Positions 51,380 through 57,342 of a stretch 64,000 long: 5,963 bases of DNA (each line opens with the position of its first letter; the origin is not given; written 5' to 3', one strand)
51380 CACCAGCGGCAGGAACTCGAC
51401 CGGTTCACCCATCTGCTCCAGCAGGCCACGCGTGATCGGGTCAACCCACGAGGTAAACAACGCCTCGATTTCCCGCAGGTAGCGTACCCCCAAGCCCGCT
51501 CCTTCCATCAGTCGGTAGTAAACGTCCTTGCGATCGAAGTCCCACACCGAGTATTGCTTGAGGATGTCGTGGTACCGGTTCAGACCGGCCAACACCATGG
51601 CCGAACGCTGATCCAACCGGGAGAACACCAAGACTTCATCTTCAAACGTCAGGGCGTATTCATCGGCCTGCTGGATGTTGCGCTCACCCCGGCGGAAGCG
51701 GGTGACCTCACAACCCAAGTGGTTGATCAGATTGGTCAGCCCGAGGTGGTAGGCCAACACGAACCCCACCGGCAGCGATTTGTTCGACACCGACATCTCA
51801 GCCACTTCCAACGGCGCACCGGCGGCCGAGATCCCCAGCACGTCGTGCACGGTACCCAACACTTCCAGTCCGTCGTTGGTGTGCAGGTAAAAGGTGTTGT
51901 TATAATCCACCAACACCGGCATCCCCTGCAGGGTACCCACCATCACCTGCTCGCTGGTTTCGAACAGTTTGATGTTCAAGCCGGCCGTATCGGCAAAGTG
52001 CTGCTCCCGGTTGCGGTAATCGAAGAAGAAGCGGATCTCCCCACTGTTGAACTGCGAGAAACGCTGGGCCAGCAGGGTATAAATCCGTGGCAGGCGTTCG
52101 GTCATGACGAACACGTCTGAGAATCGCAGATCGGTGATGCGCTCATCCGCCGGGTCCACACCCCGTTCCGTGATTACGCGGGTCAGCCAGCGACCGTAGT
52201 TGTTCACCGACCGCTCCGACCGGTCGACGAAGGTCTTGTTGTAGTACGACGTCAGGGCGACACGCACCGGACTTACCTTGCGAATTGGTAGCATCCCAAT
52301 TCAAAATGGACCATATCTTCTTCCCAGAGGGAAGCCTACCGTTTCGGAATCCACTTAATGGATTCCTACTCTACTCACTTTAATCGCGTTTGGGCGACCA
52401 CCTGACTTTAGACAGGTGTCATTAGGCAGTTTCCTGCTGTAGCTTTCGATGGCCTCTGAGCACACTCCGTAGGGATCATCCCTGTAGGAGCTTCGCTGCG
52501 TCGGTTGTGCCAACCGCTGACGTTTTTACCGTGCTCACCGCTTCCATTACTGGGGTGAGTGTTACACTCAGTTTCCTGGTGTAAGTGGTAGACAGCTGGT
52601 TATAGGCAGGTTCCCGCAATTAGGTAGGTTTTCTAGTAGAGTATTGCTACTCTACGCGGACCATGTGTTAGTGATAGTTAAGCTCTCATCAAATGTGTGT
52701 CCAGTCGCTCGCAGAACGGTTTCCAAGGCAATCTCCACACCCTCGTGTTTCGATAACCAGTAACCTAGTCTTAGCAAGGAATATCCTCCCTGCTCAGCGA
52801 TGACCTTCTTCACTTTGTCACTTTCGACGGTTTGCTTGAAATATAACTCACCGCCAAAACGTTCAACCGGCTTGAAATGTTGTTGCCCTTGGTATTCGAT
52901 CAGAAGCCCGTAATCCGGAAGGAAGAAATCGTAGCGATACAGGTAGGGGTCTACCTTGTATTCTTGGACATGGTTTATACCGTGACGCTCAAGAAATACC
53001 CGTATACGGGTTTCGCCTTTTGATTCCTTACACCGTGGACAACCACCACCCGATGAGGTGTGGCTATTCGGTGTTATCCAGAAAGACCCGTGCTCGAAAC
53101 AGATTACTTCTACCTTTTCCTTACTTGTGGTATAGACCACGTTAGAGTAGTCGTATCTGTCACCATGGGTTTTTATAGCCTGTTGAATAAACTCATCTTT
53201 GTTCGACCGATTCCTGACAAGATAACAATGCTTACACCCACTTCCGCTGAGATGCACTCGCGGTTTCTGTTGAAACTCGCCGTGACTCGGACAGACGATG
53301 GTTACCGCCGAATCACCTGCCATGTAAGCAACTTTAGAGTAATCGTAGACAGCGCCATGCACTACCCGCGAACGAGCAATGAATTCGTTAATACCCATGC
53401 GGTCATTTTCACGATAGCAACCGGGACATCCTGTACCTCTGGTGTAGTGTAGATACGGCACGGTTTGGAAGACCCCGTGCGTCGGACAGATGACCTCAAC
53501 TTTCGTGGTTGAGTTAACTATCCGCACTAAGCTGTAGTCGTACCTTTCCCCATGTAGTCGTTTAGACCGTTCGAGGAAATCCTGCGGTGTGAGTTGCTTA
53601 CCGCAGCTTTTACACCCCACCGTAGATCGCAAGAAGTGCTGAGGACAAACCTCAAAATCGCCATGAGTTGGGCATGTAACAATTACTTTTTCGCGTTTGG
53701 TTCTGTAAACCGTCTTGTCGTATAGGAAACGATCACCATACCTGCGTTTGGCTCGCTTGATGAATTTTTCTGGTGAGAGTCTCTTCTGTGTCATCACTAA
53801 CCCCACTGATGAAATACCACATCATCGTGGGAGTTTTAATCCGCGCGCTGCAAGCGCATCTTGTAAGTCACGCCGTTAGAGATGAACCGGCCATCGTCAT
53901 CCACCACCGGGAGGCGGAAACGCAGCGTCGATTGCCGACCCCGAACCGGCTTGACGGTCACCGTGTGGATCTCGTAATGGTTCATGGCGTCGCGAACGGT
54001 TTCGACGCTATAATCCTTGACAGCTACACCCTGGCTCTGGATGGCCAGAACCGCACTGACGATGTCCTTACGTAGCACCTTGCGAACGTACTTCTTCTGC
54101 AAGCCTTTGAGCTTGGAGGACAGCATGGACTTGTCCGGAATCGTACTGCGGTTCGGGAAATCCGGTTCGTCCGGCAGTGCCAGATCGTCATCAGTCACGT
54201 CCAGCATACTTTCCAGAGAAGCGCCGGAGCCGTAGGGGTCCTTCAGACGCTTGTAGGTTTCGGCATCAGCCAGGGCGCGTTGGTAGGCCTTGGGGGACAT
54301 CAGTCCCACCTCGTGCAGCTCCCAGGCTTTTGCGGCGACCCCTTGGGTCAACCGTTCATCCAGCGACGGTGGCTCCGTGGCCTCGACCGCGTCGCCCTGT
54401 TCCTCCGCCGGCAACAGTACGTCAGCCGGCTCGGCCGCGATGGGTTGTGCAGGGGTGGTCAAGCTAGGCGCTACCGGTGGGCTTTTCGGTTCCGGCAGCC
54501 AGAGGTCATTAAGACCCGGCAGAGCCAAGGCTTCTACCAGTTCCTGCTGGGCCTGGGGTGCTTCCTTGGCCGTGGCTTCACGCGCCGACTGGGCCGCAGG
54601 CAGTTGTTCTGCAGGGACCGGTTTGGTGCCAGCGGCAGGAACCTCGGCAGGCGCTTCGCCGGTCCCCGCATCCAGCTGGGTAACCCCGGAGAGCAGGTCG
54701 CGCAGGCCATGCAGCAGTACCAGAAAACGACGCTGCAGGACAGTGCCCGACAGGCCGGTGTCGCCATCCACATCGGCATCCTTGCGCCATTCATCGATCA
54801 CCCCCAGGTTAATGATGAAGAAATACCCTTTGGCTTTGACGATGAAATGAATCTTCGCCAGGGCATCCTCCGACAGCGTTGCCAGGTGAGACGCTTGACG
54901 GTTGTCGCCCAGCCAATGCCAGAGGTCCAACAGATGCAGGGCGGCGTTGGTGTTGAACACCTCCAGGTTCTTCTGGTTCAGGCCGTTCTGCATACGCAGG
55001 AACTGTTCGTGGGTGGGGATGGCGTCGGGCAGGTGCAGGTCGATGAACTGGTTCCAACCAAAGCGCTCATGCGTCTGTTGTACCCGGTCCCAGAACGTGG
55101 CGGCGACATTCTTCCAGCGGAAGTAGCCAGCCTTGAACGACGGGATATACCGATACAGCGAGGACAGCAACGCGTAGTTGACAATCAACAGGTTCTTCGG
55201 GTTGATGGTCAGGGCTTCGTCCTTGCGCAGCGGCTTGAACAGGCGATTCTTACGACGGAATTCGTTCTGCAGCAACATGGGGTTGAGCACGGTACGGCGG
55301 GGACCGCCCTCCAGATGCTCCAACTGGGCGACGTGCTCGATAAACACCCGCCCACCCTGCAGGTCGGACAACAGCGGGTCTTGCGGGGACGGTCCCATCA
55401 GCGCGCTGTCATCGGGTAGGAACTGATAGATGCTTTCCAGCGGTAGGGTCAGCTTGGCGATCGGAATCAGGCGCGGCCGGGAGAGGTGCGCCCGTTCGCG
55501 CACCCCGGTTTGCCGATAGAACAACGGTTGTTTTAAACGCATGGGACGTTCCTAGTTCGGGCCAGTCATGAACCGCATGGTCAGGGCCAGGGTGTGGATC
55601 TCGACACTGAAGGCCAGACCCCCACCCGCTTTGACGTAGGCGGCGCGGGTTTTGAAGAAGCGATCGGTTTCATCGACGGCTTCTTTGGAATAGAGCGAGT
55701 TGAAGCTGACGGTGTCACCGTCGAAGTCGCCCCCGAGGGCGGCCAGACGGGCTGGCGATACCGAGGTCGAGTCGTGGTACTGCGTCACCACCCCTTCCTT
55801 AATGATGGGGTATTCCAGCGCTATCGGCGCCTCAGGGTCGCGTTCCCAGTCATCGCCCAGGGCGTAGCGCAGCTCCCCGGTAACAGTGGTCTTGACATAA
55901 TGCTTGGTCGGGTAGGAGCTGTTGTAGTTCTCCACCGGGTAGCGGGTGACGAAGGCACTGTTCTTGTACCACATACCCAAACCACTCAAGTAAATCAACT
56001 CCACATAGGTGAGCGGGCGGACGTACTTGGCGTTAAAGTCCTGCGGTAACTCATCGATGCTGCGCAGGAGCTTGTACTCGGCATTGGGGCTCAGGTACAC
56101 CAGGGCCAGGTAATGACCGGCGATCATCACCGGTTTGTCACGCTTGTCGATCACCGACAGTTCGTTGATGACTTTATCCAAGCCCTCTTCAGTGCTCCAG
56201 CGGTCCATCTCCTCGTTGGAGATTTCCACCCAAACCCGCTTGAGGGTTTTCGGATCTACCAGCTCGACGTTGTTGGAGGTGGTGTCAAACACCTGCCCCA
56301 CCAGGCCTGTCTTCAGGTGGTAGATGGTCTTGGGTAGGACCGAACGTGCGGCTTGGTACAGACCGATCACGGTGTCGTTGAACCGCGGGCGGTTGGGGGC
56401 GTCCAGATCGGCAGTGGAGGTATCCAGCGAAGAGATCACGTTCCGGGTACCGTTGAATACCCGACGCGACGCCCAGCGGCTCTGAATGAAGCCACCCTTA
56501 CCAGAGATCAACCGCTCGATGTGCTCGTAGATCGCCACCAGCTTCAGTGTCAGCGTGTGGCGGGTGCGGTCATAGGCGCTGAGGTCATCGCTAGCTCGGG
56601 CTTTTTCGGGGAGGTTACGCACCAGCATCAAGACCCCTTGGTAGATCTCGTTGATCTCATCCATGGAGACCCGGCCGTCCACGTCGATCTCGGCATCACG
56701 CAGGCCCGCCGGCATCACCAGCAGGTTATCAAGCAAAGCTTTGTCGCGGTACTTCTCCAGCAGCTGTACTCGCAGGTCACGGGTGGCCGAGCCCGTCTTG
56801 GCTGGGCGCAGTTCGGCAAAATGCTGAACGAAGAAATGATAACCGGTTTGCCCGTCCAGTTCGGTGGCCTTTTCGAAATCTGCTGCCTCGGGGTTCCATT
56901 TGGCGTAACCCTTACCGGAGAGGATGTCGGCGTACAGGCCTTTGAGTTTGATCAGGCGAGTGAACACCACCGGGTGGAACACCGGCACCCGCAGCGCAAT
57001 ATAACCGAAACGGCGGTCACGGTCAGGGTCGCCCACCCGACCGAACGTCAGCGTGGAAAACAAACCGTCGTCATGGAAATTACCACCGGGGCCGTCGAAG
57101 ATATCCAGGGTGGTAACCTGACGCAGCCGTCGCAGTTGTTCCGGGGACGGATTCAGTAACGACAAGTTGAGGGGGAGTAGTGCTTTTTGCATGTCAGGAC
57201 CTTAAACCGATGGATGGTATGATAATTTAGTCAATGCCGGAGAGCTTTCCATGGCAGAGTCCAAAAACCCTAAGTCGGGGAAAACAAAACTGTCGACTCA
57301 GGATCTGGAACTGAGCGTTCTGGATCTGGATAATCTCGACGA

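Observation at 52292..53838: Unannotated group I intron splits the virion RNA polymerase beta gene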

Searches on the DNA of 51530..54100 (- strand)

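Call 5: search_rna_families(source=window, start=52000, end=54100, threshold=evalue, max_evalue=10, show_alignments=4)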
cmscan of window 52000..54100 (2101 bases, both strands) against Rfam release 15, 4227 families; matches with E-value up to 10: 4.
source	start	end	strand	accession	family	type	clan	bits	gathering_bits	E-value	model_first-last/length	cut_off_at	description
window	52280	52689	-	RF00028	Intron_gpI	Intron;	-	44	50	2e-09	1-253/253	no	Group I catalytic intron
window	53753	53842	+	RF01506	Afu_294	Gene; snRNA; snoRNA; CD-box;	-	16.9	43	3.1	1-83/83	no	A. fumigatus snoRNA Afu_294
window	53833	53851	-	RF01322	CRISPR-DR9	Gene; CRISPR;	-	15.3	45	8.2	1-37/37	no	CRISPR RNA direct repeat element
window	52792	52855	-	RF01129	sR44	Gene; snRNA; snoRNA; CD-box;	-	14.5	45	1.8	1-55/55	no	Small nucleolar RNA sR44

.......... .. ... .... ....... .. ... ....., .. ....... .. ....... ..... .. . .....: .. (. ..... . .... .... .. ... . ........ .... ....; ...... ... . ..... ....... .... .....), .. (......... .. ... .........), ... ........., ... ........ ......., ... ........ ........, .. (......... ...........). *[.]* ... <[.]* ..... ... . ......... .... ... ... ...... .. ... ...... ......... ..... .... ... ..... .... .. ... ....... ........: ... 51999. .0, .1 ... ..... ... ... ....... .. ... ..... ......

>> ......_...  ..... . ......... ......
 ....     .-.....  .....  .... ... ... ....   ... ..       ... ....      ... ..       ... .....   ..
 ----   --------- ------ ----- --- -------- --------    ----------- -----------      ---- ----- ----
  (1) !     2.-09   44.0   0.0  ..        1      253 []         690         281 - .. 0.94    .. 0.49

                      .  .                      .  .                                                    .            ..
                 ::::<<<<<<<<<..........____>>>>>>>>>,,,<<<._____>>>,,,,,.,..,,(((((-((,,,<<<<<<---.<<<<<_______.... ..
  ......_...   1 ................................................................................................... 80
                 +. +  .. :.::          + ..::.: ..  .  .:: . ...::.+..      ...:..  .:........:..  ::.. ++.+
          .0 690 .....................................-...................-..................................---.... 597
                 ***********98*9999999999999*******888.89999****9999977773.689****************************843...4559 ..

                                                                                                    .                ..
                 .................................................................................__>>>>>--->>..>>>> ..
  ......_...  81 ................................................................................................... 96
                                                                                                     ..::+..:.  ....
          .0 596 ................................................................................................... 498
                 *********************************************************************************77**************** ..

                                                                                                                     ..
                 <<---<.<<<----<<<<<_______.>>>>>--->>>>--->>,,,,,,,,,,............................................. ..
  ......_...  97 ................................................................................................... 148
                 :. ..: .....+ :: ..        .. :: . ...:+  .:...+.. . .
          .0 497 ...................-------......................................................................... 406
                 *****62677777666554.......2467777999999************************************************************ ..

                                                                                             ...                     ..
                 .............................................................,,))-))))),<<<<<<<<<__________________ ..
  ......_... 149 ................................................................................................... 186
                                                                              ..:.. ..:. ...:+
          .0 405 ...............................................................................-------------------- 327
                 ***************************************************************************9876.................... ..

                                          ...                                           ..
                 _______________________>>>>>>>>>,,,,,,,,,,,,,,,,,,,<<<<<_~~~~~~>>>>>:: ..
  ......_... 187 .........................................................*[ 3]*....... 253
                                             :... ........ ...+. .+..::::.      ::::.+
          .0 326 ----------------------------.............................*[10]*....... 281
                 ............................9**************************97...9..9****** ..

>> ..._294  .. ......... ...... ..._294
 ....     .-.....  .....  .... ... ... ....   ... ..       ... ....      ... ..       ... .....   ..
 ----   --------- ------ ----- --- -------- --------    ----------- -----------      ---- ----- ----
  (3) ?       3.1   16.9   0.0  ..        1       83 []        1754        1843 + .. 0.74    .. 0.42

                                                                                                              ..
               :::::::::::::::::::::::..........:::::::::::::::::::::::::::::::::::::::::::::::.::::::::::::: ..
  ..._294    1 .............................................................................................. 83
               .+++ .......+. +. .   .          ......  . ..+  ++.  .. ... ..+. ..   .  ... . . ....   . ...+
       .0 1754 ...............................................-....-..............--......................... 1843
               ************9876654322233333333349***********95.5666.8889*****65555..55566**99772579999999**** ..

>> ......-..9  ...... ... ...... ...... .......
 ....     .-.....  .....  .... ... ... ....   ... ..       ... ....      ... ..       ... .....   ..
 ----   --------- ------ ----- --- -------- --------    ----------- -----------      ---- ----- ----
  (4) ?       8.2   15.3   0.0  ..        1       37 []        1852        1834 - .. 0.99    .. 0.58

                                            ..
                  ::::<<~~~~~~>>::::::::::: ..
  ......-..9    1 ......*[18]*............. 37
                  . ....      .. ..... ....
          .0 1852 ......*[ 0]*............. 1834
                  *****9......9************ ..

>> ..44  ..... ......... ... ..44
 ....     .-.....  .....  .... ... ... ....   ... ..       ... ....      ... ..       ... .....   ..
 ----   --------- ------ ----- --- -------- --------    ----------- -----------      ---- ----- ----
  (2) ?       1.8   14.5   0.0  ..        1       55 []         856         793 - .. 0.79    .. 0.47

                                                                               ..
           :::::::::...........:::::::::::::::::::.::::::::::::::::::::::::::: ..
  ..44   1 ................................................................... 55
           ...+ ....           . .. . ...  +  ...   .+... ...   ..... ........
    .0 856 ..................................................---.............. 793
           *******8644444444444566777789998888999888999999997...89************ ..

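Call 7: search_dna_similar(query=window:52200-53920:-, collection=phages, mode=near, max_rows=20)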
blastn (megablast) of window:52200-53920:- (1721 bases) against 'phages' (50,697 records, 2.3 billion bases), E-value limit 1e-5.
No match.

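Call 27: search_rna_families(sources=[L004, L005, L006, L007, L008, L009], threshold=evalue, max_evalue=0.01)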
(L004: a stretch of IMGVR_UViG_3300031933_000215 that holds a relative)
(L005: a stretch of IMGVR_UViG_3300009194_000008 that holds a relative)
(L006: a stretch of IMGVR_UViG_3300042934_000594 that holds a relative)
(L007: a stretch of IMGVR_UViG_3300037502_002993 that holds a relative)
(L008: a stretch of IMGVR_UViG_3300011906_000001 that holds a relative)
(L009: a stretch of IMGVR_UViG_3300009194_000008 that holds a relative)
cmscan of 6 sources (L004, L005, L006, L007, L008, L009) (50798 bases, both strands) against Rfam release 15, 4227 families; matches with E-value up to 0.01: 5.
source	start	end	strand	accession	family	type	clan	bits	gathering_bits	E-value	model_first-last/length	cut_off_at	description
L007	5430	5804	+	RF00028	Intron_gpI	Intron;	-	78.2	50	2.8e-18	1-253/253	no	Group I catalytic intron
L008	6202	6514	+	RF00028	Intron_gpI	Intron;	-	63.2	50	9e-14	1-253/253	no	Group I catalytic intron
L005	3588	4009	+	RF00028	Intron_gpI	Intron;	-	59.2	50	1.4e-12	1-253/253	no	Group I catalytic intron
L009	3961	4382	+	RF00028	Intron_gpI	Intron;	-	59.2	50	1.4e-12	1-253/253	no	Group I catalytic intron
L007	3509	4006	+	RF00028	Intron_gpI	Intron;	-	44.4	50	3.8e-08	1-253/253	no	Group I catalytic intron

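Call 42: search_dna_similar(query=window:52278-52700:-, collection=phages, mode=distant, max_rows=25, max_evalue=0.001)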
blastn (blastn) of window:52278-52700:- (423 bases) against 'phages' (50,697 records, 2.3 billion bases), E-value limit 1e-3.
Records with a match: 16; places in all: 16; records where one place covers at least 80% of the query: 0.
Best place of each record, by identity: 80-90% 7; 60-80% 9.
By first word of the organism name: Pseudomonas 10; Vibrio 5; Serratia 1.
By host as written in the record: Vibrio mediterranei 4; Pseudomonas aeruginosa 3; - 3; Pseudomonas aeruginosa PAO1 2; Vibrio harveyi 1; Klebsiella pneumoniae 1; Pseudomonas aeruginosa MRSN 3705 1; Pseudomonas aeruginosa ATCC 27853 1.
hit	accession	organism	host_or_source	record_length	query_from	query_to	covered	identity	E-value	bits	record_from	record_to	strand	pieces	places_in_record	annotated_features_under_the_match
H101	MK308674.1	Vibrio phage vB_VmeM-Yong XC31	Vibrio mediterranei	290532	70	258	45%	72.8%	5e-19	100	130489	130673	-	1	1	hypothetical protein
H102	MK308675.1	Vibrio phage vB_VmeM-Yong XC32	Vibrio mediterranei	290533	70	258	45%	72.8%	5e-19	100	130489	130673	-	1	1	hypothetical protein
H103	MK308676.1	Vibrio phage vB_VmeM-Yong MS31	Vibrio mediterranei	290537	70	258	45%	72.8%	5e-19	100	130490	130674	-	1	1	hypothetical protein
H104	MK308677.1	Vibrio phage vB_VmeM-Yong MS32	Vibrio mediterranei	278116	70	258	45%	72.8%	5e-19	100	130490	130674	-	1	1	hypothetical protein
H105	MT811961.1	Vibrio phage vB_pir03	Vibrio harveyi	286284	69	260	45%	70.8%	9e-10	71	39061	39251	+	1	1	hypothetical protein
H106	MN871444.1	Serratia phage KpGz_1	Klebsiella pneumoniae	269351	187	336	35%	73.3%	5e-13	82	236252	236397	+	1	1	record has no annotation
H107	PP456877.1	Pseudomonas phage vB_Pae3705-KEN49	Pseudomonas aeruginosa MRSN 3705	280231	321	392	17%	81.9%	9e-10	70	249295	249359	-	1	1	hypothetical protein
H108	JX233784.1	Pseudomonas phage PA7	Pseudomonas aeruginosa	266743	321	392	17%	81.9%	4e-8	65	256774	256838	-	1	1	none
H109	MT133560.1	Pseudomonas phage fnug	Pseudomonas aeruginosa PAO1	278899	321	392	17%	81.9%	4e-8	65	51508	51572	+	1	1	none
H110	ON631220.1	Pseudomonas phage OMKO1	Pseudomonas aeruginosa PAO1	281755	321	392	17%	81.9%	4e-8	65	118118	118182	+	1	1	none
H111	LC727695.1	Pseudomonas phage sp. Brmt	Pseudomonas aeruginosa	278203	321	392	17%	81.9%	4e-8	65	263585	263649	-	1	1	none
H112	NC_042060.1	Pseudomonas phage PA7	Pseudomonas aeruginosa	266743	321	392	17%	81.9%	4e-8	65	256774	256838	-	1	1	none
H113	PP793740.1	Pseudomonas phage vB_PaM_W10-2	Pseudomonas aeruginosa ATCC 27853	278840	321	392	17%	81.9%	4e-8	65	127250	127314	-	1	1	none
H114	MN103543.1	Pseudomonas phage vB_PaeM_PS119XW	-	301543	321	392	17%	76.7%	8e-4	50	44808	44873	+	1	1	none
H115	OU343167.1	Pseudomonas phage vB_PaeM_phiLBG22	-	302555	321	392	17%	76.7%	8e-4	50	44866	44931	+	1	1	record has no annotation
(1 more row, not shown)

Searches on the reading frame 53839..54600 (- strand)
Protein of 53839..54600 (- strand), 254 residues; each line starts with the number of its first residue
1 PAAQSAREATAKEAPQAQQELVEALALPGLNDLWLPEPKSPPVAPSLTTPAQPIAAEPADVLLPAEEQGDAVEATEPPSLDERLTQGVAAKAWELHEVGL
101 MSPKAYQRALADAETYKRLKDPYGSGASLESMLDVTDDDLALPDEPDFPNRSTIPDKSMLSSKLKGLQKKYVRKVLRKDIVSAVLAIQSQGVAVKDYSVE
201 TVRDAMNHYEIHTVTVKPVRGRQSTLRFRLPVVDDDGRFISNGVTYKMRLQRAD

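Call 10: search_dna_similar(query=window:53839-54600:-, collection=phages, mode=protein, max_rows=30)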
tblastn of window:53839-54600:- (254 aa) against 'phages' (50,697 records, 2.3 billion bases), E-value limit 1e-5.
Records with a match: 276; places in all: 276; records where one place covers at least 80% of the query: 64.
Best place of each record, by identity: <60% 276.
By first word of the organism name: Pseudomonas 80; Erwinia 62; Salmonella 23; Vibrio 20; Aeromonas 19; Klebsiella 16; Serratia 13; Ralstonia 13; Escherichia 4; Burkholderia 4; and 13 more.
By host as written in the record: Erwinia amylovora 35; Pseudomonas aeruginosa 32; - 29; Erwinia amylovora ATCC 29780 19; Klebsiella pneumoniae 14; Aeromonas hydrophila 9; Pseudomonas aeruginosa PAO1 8; Ralstonia solanacearum 6; and 72 more.
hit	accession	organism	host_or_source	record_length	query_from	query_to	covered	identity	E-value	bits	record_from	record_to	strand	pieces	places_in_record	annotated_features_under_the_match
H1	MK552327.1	Pseudomonas phage Psa21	Pseudomonas syringae actinidae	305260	24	254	91%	46.0%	4e-60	210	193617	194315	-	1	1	putative RNA polymerase subunit beta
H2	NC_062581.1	Pseudomonas phage Psa21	Pseudomonas syringae actinidae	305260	24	254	91%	46.0%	4e-60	210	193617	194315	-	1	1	RNA polymerase beta subunit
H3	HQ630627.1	Pseudomonas phage PhiPA3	Pseudomonas aeruginosa strain PAO1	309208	21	254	92%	45.0%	5e-57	201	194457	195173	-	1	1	211: putative RNA polymerase beta subunit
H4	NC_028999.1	Pseudomonas phage PhiPA3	Pseudomonas aeruginosa strain PAO1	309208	21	254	92%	45.0%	5e-57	201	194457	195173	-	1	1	211: RNA polymerase beta subunit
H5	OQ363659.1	Pseudomonas phage D6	Pseudomonas syringae pv. tomato str. ...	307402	40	254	85%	47.7%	2e-59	207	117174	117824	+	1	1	RNA polymerase beta subunit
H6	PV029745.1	Pseudomonas phage phiHQ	Pseudomonas aeruginosa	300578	44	254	83%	46.7%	3e-53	190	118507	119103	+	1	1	hypothetical protein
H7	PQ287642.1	Pseudomonas phage HHBS36_1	Pseudomonas aeruginosa BWKH36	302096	44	254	83%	46.7%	3e-53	190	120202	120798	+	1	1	RNA polymerase beta subunit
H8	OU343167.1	Pseudomonas phage vB_PaeM_phiLBG22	-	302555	44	254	83%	46.7%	3e-53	190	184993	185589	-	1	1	record has no annotation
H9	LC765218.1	Pseudomonas phage BRkr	Pseudomonas aeruginosa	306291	44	254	83%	46.7%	3e-53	190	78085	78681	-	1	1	hypothetical protein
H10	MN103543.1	Pseudomonas phage vB_PaeM_PS119XW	-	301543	44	254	83%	46.7%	4e-53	190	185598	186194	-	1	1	hypothetical protein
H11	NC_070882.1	Pseudomonas phage vB_PaeM_PS119XW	-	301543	44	254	83%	46.7%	4e-53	190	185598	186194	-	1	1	hypothetical protein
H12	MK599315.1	Pseudomonas phage PA1C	Pseudomonas aeruginosa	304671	44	254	83%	46.4%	9e-54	192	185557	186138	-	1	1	putative RNA polymerase beta subunit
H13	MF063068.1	Pseudomonas phage Noxifer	Pseudomonas fluorescens SBW25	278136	88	254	66%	58.1%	4e-61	213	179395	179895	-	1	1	hypothetical protein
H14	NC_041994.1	Pseudomonas phage Noxifer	Pseudomonas fluorescens SBW25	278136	88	254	66%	58.1%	4e-61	213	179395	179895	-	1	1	RNA polymerase beta subunit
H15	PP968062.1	Pseudomonas phage HPP-Temi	Pseudomonas aeruginosa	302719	44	254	83%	45.5%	4e-53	189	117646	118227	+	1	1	RNA polymerase beta subunit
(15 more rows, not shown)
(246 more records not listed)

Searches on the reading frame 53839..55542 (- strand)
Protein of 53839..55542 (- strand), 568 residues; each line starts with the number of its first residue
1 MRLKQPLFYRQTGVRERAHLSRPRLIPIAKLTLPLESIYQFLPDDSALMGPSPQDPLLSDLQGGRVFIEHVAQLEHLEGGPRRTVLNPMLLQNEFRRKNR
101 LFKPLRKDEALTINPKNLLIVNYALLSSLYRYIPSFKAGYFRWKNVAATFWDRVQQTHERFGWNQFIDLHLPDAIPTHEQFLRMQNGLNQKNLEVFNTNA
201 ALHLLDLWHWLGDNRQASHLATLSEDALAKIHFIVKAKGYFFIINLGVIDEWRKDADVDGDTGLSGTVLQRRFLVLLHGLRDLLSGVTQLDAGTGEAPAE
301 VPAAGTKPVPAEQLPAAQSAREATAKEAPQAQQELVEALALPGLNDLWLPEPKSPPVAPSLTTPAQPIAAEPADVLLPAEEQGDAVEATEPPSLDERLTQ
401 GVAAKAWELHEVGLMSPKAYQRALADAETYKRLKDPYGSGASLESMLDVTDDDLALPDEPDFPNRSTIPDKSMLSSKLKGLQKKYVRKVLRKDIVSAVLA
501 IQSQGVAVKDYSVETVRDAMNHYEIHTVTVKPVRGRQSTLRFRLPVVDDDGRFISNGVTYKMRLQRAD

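Call 8: search_protein_families(library=pfam, proteins=[window:53839-55542:-], max_evalue=0.01)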
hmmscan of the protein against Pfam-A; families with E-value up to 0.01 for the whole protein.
window:53839-55542:- (568 aa): 0 families

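Call 9: search_protein_families(library=phrogs, proteins=[window:53839-55542:-], max_evalue=0.001)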
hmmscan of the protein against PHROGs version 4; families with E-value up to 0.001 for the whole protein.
window:53839-55542:- (568 aa): 1 family
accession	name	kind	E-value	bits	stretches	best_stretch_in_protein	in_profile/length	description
phrog_3148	-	DNA, RNA and nucleotide metabolism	3.4e-139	466.6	1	3-568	2-574/1424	RNA polymerase beta subunit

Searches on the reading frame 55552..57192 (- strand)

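Call 23: search_protein_families(library=phrogs, proteins=[window:55552-57192:-], max_evalue=0.00001)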
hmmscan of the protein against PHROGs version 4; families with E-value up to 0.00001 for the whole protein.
window:55552-57192:- (546 aa): 2 families
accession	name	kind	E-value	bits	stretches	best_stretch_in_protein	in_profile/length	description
phrog_2986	-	DNA, RNA and nucleotide metabolism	2.9e-211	703.3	1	1-543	1-538/539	RNA polymerase beta subunit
phrog_2987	-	DNA, RNA and nucleotide metabolism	1.5e-06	28.2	0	115-257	154-305/478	RNA polymerase beta subunit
